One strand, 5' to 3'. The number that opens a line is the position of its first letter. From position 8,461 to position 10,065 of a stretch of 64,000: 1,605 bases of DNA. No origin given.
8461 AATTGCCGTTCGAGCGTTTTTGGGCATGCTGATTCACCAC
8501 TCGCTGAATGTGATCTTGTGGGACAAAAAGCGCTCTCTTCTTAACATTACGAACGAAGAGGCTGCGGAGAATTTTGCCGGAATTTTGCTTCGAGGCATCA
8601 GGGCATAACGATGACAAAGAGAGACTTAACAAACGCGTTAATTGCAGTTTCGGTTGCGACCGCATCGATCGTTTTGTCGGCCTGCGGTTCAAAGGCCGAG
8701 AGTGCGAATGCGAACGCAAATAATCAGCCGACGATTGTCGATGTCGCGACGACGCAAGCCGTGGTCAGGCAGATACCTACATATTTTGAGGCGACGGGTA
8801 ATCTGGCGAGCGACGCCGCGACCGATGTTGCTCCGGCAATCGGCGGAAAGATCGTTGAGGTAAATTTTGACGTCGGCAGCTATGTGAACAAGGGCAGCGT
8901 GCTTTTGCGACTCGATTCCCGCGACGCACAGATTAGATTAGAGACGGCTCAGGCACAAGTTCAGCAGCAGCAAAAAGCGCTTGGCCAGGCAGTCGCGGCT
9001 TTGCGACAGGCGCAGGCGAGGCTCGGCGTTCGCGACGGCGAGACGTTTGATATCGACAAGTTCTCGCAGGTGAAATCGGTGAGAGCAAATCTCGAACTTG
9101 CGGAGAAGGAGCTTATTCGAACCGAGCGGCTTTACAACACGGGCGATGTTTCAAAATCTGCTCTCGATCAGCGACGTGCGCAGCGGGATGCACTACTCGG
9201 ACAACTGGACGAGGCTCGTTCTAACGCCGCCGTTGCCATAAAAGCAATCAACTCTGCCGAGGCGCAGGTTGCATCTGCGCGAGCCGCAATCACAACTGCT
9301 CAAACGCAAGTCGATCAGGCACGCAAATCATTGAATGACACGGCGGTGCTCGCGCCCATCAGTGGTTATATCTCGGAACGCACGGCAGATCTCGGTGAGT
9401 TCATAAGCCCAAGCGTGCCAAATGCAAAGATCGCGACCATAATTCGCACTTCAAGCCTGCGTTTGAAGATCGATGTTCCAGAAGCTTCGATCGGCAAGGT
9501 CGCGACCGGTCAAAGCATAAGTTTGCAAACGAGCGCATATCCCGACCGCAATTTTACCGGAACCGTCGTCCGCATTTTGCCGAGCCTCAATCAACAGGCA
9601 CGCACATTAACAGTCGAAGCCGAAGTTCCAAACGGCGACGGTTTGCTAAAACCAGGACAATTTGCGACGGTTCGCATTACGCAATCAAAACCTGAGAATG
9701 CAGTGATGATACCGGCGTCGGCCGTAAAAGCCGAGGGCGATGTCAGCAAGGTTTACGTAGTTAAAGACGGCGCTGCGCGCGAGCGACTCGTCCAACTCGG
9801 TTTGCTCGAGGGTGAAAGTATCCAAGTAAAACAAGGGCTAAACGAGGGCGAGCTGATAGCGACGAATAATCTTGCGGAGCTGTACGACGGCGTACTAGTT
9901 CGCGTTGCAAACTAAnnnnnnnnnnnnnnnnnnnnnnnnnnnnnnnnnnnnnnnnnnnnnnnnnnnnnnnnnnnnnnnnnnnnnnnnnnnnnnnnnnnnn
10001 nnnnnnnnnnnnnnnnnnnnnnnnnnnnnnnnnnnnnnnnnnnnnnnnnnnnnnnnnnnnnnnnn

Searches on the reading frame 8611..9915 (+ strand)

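Call 10: search_protein_families(library=pfam, proteins=[window:8611-9915:+], max_evalue=0.01)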
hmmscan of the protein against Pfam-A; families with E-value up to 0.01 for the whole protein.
window:8611-9915:+ (434 aa): 5 families
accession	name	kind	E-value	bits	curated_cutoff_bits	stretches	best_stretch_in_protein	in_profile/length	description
PF16576.10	HlyD_D23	-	6.4e-30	104.5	30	2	212-352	78-214/214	Barrel-sandwich domain of CusB or HlyD membrane-fusion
PF13437.12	HlyD_3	-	4.9e-19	69.5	22.2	1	246-349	2-106/106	HlyD family secretion protein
PF13533.13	Biotin_lipoyl_2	-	6.8e-05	23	29.8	1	73-102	3-32/32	Biotin-lipoyl like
PF17876.7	CSD2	-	0.0036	17.8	26.2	0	284-324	10-51/74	Cold shock domain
PF04023.20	FeoA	-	0.0063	17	23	0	384-408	17-43/74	FeoA domain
